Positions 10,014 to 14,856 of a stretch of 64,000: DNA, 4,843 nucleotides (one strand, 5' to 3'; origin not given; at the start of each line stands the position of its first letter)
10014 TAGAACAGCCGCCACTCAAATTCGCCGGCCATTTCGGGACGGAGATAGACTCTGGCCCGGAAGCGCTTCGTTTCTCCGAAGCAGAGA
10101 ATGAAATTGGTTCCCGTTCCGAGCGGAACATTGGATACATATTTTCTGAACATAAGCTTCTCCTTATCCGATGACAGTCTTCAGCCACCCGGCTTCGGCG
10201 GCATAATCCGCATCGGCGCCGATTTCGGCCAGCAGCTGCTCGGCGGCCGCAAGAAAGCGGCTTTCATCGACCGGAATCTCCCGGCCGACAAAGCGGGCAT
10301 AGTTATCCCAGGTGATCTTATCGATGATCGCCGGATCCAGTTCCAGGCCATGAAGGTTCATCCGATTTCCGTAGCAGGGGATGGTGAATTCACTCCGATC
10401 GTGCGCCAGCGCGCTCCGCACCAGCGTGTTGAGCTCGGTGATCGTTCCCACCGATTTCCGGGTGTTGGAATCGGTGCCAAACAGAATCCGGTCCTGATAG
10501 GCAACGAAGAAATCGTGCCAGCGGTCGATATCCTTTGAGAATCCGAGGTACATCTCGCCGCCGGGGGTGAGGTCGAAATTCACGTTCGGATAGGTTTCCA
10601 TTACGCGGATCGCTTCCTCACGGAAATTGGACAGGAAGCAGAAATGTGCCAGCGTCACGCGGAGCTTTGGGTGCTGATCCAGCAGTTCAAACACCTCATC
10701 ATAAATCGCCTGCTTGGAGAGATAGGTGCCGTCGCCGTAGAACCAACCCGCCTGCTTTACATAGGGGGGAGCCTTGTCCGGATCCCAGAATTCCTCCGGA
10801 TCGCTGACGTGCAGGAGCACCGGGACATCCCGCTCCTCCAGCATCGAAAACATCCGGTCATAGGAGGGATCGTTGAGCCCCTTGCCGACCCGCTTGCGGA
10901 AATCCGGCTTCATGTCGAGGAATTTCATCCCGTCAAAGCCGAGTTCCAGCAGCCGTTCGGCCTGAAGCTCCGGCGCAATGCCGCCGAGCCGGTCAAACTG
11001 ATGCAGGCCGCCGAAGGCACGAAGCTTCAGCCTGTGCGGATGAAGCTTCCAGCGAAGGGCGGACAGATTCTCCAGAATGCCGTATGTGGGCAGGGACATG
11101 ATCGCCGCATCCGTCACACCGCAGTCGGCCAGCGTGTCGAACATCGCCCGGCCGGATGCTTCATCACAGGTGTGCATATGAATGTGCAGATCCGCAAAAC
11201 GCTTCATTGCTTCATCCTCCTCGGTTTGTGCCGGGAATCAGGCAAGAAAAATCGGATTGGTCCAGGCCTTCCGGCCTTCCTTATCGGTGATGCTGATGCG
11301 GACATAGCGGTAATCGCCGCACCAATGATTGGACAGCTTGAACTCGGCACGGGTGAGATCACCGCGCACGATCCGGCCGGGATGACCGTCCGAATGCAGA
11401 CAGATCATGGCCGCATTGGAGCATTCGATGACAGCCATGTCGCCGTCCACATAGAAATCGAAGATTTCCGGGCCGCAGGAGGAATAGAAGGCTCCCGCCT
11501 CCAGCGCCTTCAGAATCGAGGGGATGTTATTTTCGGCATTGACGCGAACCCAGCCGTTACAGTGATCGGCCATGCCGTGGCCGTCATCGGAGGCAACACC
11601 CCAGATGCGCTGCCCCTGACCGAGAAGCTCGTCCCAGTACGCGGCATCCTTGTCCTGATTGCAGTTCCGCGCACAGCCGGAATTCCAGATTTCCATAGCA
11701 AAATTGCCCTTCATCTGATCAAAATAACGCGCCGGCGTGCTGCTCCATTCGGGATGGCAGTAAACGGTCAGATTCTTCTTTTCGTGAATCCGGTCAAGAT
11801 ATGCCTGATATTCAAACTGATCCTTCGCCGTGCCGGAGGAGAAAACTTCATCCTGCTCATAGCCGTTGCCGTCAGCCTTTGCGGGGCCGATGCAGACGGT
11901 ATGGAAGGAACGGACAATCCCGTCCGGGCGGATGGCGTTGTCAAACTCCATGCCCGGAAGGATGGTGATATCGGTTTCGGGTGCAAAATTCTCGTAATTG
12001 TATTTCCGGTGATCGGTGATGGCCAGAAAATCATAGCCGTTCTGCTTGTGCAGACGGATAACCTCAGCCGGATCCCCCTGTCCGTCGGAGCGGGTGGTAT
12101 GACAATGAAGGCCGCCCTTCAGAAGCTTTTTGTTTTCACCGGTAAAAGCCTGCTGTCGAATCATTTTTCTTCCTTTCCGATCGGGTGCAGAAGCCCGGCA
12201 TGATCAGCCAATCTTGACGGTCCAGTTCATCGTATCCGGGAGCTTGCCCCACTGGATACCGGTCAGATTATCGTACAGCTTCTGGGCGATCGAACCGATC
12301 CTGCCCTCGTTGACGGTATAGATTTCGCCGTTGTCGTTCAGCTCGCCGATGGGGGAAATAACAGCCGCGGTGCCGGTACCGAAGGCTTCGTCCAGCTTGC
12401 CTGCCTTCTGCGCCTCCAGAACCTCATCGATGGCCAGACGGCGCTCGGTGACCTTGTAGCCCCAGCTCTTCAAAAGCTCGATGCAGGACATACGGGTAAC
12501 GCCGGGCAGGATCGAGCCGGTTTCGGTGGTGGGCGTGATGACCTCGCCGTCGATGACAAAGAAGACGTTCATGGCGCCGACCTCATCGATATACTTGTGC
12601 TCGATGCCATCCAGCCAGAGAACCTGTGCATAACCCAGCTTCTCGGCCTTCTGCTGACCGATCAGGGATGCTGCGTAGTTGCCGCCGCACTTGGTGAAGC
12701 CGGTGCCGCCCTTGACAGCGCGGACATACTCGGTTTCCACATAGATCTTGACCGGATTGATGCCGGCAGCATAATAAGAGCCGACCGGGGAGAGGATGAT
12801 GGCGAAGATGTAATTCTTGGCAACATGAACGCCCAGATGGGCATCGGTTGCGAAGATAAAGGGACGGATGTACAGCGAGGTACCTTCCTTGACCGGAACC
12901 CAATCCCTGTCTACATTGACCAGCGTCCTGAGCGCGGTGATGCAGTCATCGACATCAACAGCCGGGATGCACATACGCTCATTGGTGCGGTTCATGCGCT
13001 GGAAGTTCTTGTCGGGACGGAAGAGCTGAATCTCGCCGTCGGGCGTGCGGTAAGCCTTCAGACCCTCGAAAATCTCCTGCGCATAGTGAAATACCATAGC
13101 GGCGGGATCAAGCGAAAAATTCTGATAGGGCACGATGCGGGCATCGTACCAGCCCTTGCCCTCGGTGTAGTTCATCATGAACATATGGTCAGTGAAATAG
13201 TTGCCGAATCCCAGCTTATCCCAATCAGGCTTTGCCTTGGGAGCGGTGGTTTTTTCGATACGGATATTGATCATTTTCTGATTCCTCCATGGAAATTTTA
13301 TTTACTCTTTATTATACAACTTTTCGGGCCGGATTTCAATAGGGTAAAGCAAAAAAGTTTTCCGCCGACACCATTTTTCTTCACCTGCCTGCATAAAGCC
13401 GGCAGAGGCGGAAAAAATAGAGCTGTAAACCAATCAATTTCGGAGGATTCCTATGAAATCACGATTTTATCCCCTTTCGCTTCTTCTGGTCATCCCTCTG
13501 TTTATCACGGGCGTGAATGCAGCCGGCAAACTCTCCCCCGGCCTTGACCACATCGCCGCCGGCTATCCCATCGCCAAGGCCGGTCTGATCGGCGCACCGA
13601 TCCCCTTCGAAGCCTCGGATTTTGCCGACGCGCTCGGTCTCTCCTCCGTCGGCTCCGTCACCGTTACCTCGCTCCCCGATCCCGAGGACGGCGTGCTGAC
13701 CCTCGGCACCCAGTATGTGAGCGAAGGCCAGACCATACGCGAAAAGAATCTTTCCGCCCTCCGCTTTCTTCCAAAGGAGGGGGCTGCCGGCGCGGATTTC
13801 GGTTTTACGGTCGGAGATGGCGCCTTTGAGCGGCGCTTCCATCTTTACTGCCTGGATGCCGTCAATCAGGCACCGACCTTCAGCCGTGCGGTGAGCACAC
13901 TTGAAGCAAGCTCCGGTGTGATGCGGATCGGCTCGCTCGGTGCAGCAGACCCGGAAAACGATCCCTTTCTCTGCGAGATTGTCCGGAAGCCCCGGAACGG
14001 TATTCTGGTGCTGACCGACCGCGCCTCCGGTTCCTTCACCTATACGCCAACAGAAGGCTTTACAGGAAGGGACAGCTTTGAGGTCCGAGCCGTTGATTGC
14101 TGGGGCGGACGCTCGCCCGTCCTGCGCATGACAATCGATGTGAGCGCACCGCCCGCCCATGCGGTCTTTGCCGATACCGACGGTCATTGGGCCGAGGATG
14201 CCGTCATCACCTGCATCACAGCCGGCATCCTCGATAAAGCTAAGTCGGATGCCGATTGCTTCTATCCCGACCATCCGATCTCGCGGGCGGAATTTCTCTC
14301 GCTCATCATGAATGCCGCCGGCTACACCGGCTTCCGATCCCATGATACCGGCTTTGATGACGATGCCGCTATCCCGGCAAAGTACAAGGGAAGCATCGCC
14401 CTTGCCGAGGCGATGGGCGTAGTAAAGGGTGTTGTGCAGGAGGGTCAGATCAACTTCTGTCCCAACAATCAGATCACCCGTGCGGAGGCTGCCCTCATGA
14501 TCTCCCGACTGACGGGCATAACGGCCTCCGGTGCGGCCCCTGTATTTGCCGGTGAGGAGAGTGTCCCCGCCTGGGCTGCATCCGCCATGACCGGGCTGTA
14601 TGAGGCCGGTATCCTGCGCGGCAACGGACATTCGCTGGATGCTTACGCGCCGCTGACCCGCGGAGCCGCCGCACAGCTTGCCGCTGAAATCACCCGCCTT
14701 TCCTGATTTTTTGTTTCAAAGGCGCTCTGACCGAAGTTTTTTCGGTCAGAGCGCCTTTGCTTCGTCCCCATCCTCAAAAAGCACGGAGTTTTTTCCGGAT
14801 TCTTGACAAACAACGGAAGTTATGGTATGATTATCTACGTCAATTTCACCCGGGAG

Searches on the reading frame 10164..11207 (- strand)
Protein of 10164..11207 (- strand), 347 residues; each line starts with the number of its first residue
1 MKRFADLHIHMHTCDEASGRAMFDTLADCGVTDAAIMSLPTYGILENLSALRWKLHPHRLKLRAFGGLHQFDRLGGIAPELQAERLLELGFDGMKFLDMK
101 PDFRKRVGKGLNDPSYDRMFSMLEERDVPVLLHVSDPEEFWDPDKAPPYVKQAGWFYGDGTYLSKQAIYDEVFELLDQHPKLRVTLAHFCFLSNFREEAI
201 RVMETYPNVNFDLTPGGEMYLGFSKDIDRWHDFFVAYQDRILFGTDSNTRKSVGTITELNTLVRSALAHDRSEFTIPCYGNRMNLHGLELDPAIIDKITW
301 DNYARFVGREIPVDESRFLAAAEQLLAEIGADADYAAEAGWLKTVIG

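Call 87: search_protein_families(library=pfam, proteins=[window:10164-11207:-], max_evalue=0.00001)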
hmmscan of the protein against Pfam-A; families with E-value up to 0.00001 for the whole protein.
window:10164-11207:- (347 aa): 1 family
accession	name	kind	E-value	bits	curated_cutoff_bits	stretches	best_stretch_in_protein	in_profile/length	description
PF04909.20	Amidohydro_2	-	1.4e-16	61.5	26.4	1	65-308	80-288/289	Amidohydrolase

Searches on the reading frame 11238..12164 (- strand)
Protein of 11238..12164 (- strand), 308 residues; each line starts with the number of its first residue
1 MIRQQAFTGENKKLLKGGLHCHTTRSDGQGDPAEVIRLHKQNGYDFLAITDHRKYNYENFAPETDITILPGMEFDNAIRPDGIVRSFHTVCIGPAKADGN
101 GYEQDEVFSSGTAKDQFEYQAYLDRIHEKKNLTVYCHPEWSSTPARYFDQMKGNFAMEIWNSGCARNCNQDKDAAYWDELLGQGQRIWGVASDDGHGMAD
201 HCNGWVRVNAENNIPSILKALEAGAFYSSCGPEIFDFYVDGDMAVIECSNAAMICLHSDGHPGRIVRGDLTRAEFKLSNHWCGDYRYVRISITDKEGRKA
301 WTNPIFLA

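Call 87: search_protein_families(library=pfam, proteins=[window:11238-12164:-], max_evalue=0.00001)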
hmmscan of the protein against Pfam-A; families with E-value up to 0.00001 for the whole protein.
window:11238-12164:- (308 aa): 1 family
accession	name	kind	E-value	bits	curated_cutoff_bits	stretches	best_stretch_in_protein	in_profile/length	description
PF02811.25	PHP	-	2.7e-06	28.3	26.4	1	19-103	2-71/164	PHP domain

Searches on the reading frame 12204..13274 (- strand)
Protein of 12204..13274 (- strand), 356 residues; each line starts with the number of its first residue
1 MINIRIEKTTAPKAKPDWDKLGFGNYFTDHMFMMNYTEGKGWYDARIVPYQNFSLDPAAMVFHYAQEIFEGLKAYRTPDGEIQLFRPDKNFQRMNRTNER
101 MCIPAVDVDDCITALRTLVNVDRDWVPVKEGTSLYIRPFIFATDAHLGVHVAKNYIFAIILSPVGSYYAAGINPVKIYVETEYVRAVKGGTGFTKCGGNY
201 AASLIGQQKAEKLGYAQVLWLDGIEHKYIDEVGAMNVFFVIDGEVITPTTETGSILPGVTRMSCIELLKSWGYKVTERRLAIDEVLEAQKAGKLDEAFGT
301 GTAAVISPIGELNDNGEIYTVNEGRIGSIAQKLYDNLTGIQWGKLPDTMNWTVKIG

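Call 87: search_protein_families(library=pfam, proteins=[window:12204-13274:-], max_evalue=0.00001)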
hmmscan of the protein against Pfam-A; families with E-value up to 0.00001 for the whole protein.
window:12204-13274:- (356 aa): 1 family
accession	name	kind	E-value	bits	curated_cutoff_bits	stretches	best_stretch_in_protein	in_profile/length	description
PF01063.24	Aminotran_4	-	9.2e-27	94.8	28.5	1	68-311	2-222/223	Amino-transferase class IV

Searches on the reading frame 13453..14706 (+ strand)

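Call 87: search_protein_families(library=pfam, proteins=[window:13453-14706:+], max_evalue=0.00001)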
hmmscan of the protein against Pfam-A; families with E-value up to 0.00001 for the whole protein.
window:13453-14706:+ (417 aa): 2 families
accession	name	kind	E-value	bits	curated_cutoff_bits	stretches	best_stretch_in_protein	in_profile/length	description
PF00395.25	SLH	-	3.4e-17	62.6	20.8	1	239-281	2-43/44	S-layer homology domain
PF17963.7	Big_9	-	5.2e-13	50.1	23.6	1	138-221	1-82/89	Bacterial Ig domain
